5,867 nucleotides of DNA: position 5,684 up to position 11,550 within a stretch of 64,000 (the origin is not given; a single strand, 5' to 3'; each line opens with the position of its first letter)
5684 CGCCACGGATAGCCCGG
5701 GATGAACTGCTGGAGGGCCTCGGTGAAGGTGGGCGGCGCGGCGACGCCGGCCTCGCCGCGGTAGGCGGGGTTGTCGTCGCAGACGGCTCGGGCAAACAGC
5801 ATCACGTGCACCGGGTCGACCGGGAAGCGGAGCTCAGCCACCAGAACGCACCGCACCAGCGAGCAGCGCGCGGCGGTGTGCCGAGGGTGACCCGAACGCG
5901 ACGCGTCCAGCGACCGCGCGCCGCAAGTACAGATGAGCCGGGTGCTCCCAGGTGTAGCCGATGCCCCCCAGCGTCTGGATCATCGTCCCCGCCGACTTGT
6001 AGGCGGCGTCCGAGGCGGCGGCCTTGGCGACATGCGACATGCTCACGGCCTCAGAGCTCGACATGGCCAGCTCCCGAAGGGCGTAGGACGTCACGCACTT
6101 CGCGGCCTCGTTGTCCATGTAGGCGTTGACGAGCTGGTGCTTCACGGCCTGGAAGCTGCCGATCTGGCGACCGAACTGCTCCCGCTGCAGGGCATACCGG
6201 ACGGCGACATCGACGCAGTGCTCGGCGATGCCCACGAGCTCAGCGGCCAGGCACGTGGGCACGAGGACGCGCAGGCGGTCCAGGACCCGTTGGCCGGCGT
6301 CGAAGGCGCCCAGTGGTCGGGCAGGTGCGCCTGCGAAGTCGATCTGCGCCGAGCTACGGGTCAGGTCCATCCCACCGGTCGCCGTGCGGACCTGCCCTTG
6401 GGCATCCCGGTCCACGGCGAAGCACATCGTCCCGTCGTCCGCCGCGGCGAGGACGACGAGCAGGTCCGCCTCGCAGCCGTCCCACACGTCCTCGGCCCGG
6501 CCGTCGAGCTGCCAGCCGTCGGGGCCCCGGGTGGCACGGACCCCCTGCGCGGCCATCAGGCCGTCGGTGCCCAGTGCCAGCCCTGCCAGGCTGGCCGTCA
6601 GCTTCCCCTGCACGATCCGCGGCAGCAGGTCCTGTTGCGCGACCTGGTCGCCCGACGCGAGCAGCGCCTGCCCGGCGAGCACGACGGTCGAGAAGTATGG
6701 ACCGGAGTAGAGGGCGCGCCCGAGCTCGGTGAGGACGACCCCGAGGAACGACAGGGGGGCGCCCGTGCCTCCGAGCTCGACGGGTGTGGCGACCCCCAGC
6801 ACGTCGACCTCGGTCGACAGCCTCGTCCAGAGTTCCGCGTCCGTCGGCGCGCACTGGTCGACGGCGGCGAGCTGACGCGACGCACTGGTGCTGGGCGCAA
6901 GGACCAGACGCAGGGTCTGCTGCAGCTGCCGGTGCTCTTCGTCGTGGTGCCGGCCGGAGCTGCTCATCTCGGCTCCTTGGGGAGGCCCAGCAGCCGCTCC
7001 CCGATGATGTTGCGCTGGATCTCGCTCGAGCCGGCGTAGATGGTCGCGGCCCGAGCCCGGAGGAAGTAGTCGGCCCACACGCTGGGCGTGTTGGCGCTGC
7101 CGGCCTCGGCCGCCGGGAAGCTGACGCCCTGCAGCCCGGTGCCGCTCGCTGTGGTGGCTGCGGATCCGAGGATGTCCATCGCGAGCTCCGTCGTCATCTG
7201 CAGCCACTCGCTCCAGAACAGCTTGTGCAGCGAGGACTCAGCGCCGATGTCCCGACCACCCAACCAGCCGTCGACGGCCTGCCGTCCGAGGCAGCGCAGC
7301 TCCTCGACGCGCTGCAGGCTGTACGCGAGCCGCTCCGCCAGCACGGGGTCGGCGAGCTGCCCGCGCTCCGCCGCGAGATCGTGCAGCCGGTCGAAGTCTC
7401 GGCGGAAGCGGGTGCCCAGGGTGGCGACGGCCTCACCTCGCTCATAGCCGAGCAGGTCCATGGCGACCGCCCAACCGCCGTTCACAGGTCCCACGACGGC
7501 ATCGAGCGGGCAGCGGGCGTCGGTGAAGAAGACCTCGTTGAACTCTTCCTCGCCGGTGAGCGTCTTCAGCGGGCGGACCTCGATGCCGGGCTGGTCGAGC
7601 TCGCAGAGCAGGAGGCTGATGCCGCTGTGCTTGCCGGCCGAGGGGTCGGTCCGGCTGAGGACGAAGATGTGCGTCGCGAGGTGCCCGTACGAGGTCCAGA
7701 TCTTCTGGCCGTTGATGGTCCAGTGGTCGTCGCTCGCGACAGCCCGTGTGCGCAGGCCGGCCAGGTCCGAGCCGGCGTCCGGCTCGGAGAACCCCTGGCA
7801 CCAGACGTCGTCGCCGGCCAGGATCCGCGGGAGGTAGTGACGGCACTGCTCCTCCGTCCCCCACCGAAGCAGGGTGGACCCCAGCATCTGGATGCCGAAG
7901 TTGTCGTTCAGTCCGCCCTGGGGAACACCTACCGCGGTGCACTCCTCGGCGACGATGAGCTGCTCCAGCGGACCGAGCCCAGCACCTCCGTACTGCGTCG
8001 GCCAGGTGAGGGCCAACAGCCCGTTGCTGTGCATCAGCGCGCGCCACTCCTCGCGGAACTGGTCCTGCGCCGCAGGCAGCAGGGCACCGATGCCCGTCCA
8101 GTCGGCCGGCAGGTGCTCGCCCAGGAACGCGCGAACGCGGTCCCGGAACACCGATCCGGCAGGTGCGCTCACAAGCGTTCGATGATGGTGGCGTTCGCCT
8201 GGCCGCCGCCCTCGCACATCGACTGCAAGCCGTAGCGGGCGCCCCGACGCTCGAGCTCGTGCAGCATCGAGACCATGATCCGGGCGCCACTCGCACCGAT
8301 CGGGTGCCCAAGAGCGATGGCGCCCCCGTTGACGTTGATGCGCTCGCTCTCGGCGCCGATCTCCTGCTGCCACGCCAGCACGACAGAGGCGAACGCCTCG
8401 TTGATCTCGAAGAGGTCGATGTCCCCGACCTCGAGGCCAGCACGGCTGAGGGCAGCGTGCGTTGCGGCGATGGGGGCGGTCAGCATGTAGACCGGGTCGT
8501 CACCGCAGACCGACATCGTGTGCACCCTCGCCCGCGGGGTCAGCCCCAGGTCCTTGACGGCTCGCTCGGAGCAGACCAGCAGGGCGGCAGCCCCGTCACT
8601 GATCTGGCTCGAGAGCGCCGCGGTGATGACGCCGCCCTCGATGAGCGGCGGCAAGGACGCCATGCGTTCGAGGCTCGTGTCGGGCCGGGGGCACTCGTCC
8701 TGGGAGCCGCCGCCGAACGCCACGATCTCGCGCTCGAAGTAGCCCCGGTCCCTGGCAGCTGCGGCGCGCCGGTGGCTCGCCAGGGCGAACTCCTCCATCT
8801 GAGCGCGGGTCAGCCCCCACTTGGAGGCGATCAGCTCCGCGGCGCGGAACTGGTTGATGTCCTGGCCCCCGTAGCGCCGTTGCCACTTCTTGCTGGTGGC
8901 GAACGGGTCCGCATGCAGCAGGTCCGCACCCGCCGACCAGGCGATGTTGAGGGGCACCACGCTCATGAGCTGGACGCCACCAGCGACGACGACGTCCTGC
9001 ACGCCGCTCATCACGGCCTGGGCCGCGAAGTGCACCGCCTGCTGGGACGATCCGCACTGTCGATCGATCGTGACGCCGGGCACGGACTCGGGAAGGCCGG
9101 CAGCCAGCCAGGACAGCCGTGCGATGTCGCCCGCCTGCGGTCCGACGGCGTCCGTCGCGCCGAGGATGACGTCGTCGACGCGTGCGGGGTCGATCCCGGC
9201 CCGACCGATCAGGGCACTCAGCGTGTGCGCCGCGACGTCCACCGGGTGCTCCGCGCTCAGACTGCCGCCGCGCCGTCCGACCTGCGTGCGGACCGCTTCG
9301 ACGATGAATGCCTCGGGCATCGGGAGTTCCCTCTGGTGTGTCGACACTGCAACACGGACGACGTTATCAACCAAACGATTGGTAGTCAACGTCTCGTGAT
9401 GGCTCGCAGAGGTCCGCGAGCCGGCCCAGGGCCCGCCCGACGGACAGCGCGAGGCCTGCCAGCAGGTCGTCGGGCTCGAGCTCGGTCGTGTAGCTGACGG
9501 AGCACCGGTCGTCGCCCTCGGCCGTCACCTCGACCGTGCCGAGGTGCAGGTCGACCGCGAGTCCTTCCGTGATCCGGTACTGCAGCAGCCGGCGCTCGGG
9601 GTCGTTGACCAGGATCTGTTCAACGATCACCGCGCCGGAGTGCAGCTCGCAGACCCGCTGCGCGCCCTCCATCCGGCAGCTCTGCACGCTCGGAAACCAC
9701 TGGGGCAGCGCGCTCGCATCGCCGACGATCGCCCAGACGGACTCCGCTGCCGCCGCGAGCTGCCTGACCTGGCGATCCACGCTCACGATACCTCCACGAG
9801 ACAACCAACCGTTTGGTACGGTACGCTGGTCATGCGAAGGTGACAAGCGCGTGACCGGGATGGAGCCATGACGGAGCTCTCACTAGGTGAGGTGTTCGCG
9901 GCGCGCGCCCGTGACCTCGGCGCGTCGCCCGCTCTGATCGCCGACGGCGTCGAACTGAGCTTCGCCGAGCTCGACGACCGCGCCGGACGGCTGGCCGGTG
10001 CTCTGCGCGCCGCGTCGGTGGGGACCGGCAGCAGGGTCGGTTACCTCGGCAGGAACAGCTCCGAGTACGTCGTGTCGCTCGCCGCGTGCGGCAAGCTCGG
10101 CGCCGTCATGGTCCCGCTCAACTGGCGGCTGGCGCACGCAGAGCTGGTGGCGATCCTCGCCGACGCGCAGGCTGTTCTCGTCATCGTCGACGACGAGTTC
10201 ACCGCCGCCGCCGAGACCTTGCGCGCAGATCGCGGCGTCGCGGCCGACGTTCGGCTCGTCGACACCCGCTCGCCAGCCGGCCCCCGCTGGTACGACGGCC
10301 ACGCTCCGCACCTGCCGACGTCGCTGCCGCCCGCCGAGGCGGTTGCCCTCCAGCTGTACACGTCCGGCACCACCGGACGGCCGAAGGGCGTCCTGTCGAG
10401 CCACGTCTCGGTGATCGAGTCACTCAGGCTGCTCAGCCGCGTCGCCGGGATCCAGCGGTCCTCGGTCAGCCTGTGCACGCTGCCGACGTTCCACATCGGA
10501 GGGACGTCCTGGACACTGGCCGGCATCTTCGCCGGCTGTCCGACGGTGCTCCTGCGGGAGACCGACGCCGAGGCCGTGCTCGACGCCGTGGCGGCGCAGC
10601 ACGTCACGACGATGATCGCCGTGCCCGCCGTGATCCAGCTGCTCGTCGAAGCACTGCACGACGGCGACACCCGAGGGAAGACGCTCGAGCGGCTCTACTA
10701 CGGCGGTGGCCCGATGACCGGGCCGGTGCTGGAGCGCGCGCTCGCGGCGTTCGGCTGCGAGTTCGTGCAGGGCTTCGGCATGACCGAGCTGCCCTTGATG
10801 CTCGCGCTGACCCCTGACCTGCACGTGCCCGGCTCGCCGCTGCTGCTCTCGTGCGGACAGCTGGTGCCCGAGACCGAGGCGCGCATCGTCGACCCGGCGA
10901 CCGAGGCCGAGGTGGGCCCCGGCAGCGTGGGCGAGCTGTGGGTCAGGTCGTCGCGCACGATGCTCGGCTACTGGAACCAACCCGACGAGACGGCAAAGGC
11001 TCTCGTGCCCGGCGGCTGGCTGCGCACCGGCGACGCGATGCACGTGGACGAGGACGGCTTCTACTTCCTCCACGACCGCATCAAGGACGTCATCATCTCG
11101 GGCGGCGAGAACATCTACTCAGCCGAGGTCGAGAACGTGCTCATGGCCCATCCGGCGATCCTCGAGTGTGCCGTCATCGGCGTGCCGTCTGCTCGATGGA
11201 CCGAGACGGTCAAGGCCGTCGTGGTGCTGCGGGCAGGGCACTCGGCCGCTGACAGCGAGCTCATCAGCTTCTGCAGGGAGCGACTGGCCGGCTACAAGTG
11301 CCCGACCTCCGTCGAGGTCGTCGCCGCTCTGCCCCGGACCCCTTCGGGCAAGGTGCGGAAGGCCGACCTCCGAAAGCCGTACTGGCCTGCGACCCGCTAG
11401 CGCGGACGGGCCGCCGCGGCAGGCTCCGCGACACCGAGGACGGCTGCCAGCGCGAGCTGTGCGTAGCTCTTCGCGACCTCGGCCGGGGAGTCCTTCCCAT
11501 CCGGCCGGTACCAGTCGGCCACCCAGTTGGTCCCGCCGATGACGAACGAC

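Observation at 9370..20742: Shared 14-bp palindrome in front of four transcription units suggests one TetR-type regulon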

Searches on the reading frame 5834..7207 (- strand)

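Call 10: search_protein_families(library=pfam, proteins=[window:5834-7207:-])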
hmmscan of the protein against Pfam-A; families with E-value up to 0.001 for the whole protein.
window:5834-7207:- (457 aa): 3 families
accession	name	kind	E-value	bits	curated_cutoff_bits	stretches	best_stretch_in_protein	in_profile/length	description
PF00441.29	Acyl-CoA_dh_1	-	2.4e-21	76.9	22.4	1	319-447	17-144/150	Acyl-CoA dehydrogenase, C-terminal domain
PF02771.21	Acyl-CoA_dh_N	-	2.8e-09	37.8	22.9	1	90-202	2-113/113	Acyl-CoA dehydrogenase, N-terminal domain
PF08028.16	Acyl-CoA_dh_2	-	3.9e-06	27.6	22.7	1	319-424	2-116/134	Acyl-CoA dehydrogenase, C-terminal domain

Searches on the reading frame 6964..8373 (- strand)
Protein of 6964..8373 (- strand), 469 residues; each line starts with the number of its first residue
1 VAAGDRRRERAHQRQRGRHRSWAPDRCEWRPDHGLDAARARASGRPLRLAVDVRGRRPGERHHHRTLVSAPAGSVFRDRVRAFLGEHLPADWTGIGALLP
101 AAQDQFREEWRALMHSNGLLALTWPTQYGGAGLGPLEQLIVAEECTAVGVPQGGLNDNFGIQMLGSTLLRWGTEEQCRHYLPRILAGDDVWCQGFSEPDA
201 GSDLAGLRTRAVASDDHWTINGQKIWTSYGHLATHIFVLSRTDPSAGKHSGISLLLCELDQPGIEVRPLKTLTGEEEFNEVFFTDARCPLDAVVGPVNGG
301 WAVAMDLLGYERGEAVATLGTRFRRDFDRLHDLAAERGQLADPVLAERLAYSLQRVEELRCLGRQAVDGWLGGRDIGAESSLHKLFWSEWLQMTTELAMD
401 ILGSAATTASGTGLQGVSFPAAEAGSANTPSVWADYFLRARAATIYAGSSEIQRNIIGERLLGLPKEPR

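Call 10: search_protein_families(library=pfam, proteins=[window:6964-8373:-])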
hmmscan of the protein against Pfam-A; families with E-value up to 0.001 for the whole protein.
window:6964-8373:- (469 aa): 3 families
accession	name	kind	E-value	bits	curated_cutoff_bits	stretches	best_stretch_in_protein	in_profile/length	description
PF00441.29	Acyl-CoA_dh_1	-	1.1e-23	84.5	22.4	1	298-462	1-150/150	Acyl-CoA dehydrogenase, C-terminal domain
PF02770.24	Acyl-CoA_dh_M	-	3.8e-20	72.3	33.3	1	192-285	1-96/97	Acyl-CoA dehydrogenase, middle domain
PF02771.21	Acyl-CoA_dh_N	-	1.3e-18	67.9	22.9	1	76-188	7-113/113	Acyl-CoA dehydrogenase, N-terminal domain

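Call 44: search_protein_families(library=ncbifam, proteins=[window:6964-8175:-], max_evalue=0.00001)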
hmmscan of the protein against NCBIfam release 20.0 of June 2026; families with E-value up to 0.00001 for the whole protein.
window:6964-8175:- (403 aa): 19 families
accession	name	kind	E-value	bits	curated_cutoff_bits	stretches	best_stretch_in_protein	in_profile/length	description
TIGR03204.1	pimC_large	equivalog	9.5e-73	245.3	623.85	1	9-398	10-395/395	pimeloyl-CoA dehydrogenase large subunit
NF042972.1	AcrlCoAredClosAcrC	equivalog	5e-35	120.9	640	1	38-337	35-338/378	acryloyl-CoA reductase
NF045652.1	ProlPCPDhRedW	equivalog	2.9e-33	115.2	650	1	35-334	28-330/376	L-prolyl-[peptidyl-carrier protein] dehydrogenase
NF043006.1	CyhCrbnylCoADH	equivalog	1.6e-30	106.4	650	1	37-338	33-338/380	cyclohexane-1-carbonyl-CoA dehydrogenase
NF053553.1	prodigi_MBC_PigA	equivalog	1.2e-26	93.7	500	1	41-343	39-347/381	prodigiosin MBC biosynthesis dehydrogenase PigA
NF042439.1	SulpropCoADesulf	equivalog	3.2e-24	85.4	600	1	47-278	32-267/379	3-sulfinopropanoyl-CoA desulfinase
NF045552.1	GlutCoADH_Des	equivalog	1.4e-23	83.8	470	1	48-337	46-341/387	glutaryl-CoA dehydrogenase Acd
NF008997.0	PRK12341.1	equivalog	1.7e-21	76.8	537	1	39-323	37-324/382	acyl-CoA dehydrogenase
NF058590.1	AcCoDHFadEBacil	equivalog_domain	3.2e-19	68.9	600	1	51-278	65-289/586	acyl-CoA dehydrogenase FadE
TIGR03207.1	cyc_hxne_CoA_dh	equivalog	2e-17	63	575.35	1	48-247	41-239/372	cyclohexanecarboxyl-CoA dehydrogenase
NF007000.1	PRK09463.1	subfamily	6.1e-15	54.6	600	1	44-256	78-307/726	acyl-CoA dehydrogenase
NF052270.1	Staph_DH_FadE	equivalog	1.3e-13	50.5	600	1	100-201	115-213/400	acyl-CoA dehydrogenase FadE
NF002885.1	PRK03354.1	equivalog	2.7e-11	43.1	540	1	38-207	36-199/378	crotonobetainyl-CoA dehydrogenase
TIGR03203.1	pimD_small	equivalog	5.8e-11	42.1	652.7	1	48-232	46-226/378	pimeloyl-CoA dehydrogenase small subunit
NF009586.0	PRK13026.1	subfamily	1.1e-10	40.5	608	1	41-254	111-340/777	acyl-CoA dehydrogenase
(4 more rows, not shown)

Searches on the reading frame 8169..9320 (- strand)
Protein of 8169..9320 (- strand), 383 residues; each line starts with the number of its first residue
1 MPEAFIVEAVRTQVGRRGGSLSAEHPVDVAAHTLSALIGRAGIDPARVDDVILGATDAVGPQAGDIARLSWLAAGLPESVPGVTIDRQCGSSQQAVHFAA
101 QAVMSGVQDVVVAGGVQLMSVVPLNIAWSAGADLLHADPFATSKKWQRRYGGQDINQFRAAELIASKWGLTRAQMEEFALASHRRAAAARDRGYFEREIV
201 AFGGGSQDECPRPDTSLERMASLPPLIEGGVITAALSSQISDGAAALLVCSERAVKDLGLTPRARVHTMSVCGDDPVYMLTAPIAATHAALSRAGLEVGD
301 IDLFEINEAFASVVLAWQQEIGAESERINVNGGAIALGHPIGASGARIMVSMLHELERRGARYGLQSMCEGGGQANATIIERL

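Call 13: search_protein_families(library=pfam, proteins=[window:8169-9320:-])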
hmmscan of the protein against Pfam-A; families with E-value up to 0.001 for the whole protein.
window:8169-9320:- (383 aa): 4 families
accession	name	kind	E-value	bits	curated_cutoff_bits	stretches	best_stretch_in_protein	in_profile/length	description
PF00108.29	Thiolase_N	-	9.4e-55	186.2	26.4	1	5-252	2-259/260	Thiolase, N-terminal domain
PF02803.24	Thiolase_C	-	3.6e-47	159.5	27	1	261-382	2-123/123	Thiolase, C-terminal domain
PF00109.32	ketoacyl-synt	-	1.9e-07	31.4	20.8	1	81-136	166-220/252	Beta-ketoacyl synthase, N-terminal domain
PF22691.2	Thiolase_C_1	-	1.1e-05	25.6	28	0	274-322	11-59/144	Thiolase C-terminal domain-like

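Call 44: search_protein_families(library=ncbifam, proteins=[window:8169-9320:-], max_evalue=0.00001)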
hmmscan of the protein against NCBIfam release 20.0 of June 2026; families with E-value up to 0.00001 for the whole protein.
window:8169-9320:- (383 aa): 40 families (the best 25 are shown)
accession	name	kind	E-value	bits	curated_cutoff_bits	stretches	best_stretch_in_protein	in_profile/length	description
NF005865.0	PRK07801.1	equivalog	3.6e-186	618.9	591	1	1-383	1-382/382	acetyl-CoA C-acetyltransferase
NF005077.0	PRK06504.1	subfamily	4.1e-146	487.1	590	1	1-383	1-390/390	acetyl-CoA C-acetyltransferase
TIGR01930.1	AcCoA-C-Actrans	subfamily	2.9e-124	414.9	240.55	1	6-381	1-385/385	acetyl-CoA C-acyltransferase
NF005889.0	PRK07850.1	equivalog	8e-113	377.4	515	1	1-383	1-387/387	steroid 3-ketoacyl-CoA thiolase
NF006090.0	PRK08242.1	equivalog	5.2e-106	355.1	514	2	233-383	252-402/402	acetyl-CoA C-acetyltransferase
NF004853.0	PRK06205.1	subfamily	2.5e-97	326.5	551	1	2-382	2-402/404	acetyl-CoA C-acetyltransferase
NF006551.0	PRK09050.1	subfamily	6.4e-93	312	605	1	1-383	1-401/401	3-oxoadipyl-CoA thiolase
TIGR02430.1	pcaF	equivalog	3.8e-92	309.4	597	1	3-383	2-400/400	3-oxoadipyl-CoA thiolase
NF004682.0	PRK06025.1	subfamily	3.2e-91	306.5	568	2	234-383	268-417/417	acetyl-CoA C-acetyltransferase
NF006510.0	PRK08947.1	equivalog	6.1e-91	305.2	519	1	3-383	3-387/387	acetyl-CoA C-acyltransferase FadA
NF006553.0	PRK09052.1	equivalog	7.7e-89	298.5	567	2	206-383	221-399/399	acetyl-CoA C-acyltransferase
NF006552.0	PRK09051.1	subfamily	3e-87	293.4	565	1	3-383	5-395/395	beta-ketothiolase BktB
NF006001.0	PRK08131.1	equivalog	3.6e-87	292.9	622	1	1-382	1-399/401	3-oxoadipyl-CoA thiolase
NF005033.0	PRK06445.1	equivalog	5.9e-85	285.8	511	1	27-382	34-394/395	acetyl-CoA C-acetyltransferase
TIGR02445.1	fadA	equivalog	1.4e-84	284.4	591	1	5-382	3-384/385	acetyl-CoA C-acyltransferase FadA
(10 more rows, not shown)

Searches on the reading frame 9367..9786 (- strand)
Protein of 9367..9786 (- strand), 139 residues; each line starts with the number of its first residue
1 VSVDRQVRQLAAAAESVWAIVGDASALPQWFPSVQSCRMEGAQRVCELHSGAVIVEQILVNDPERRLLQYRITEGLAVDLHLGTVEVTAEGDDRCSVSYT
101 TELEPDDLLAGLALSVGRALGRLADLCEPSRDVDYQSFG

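Call 13: search_protein_families(library=pfam, proteins=[window:9367-9786:-])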
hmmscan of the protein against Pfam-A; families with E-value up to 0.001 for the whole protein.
window:9367-9786:- (139 aa): 2 families
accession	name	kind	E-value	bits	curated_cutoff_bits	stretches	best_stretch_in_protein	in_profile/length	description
PF10604.15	Polyketide_cyc2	-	4.2e-17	63.2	27.4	1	6-122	6-136/142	Polyketide cyclase / dehydrase and lipid transport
PF03364.25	Polyketide_cyc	-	1.6e-05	25.6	23.4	1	11-106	2-102/126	Polyketide cyclase / dehydrase and lipid transport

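Call 44: search_protein_families(library=ncbifam, proteins=[window:9367-9786:-], max_evalue=0.00001)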
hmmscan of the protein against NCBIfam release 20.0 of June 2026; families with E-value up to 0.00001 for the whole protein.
window:9367-9786:- (139 aa): 0 families

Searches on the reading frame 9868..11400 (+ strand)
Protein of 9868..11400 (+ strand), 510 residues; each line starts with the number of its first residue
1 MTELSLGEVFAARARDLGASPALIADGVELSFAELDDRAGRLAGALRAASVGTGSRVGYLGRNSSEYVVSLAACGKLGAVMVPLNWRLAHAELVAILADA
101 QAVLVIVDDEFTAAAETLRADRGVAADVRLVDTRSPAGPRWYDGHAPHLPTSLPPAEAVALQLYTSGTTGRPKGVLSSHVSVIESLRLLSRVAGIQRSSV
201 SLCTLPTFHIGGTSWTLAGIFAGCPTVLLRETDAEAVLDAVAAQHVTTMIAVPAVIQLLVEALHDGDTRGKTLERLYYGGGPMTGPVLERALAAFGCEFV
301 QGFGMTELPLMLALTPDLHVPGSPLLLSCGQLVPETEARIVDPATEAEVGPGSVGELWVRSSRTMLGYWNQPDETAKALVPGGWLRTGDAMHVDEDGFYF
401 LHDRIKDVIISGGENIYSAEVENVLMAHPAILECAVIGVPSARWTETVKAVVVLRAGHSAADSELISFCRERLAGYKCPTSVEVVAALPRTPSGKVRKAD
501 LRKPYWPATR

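Call 13: search_protein_families(library=pfam, proteins=[window:9868-11400:+])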
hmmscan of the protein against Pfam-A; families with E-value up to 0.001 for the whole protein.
window:9868-11400:+ (510 aa): 2 families
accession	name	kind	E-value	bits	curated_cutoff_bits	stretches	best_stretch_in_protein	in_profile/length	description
PF00501.34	AMP-binding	-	1.8e-77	261.1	29.9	1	11-369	2-384/384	AMP-binding enzyme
PF13193.12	AMP-binding_C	-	4.9e-22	79.1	24.5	1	420-495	1-76/76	AMP-binding enzyme C-terminal domain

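Call 44: search_protein_families(library=ncbifam, proteins=[window:9868-11400:+], max_evalue=0.00001)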
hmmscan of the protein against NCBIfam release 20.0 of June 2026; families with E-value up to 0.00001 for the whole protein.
window:9868-11400:+ (510 aa): 106 families (the best 25 are shown)
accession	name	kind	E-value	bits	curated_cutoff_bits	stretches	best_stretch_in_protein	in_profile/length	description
NF004837.0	PRK06187.1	subfamily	6.4e-142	473.5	476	1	3-507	7-524/531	long-chain-fatty-acid--CoA ligase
NF006182.0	PRK08316.1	subfamily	2.7e-105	352.8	663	1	5-505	12-517/523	fatty acyl-CoA synthetase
NF006572.0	PRK09088.1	equivalog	8.8e-100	334.7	696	1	23-503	22-485/491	acyl-CoA synthetase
NF005857.1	PRK07786.1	exception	6.5e-94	315.3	733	1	23-505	28-512/513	fatty-acid--CoA ligase FadD5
NF006181.0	PRK08314.1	subfamily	3e-91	306.4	705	2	156-498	203-547/563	long-chain-fatty-acid--CoA ligase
NF005307.0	PRK06839.1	equivalog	6.5e-90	302.1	748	1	22-502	20-490/496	o-succinylbenzoate--CoA ligase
NF002966.0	PRK03640.1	equivalog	1.4e-88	297.6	556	1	19-503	17-478/483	o-succinylbenzoate--CoA ligase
NF052269.1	Staph_lig_FadD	equivalog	3.1e-87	293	650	1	26-503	24-491/499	long-chain-fatty-acid--CoA ligase FadD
NF004808.0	PRK06155.1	equivalog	1e-83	281.4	722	1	3-503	20-520/542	ATP-dependent acyl-CoA ligase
NF005801.1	PRK07656.1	equivalog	2.8e-83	280.3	657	1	8-502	5-500/500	FadD3 family acyl-CoA ligase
NF004797.0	PRK06145.1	equivalog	4.3e-83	279.3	850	1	5-504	3-494/499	acyl-CoA synthetase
NF006020.0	PRK08162.1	subfamily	2.6e-81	273.6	677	1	17-503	32-536/545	acyl-CoA synthetase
NF004114.0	PRK05605.1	equivalog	4.2e-80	269.7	766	2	155-503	219-567/575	long-chain-fatty-acid--CoA ligase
NF005676.0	PRK07470.1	equivalog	7.3e-79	265.8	774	1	5-503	21-527/544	acyl-CoA synthetase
TIGR01923.1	menE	equivalog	9.9e-78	261.9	330.15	1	31-500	1-441/442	o-succinylbenzoate--CoA ligase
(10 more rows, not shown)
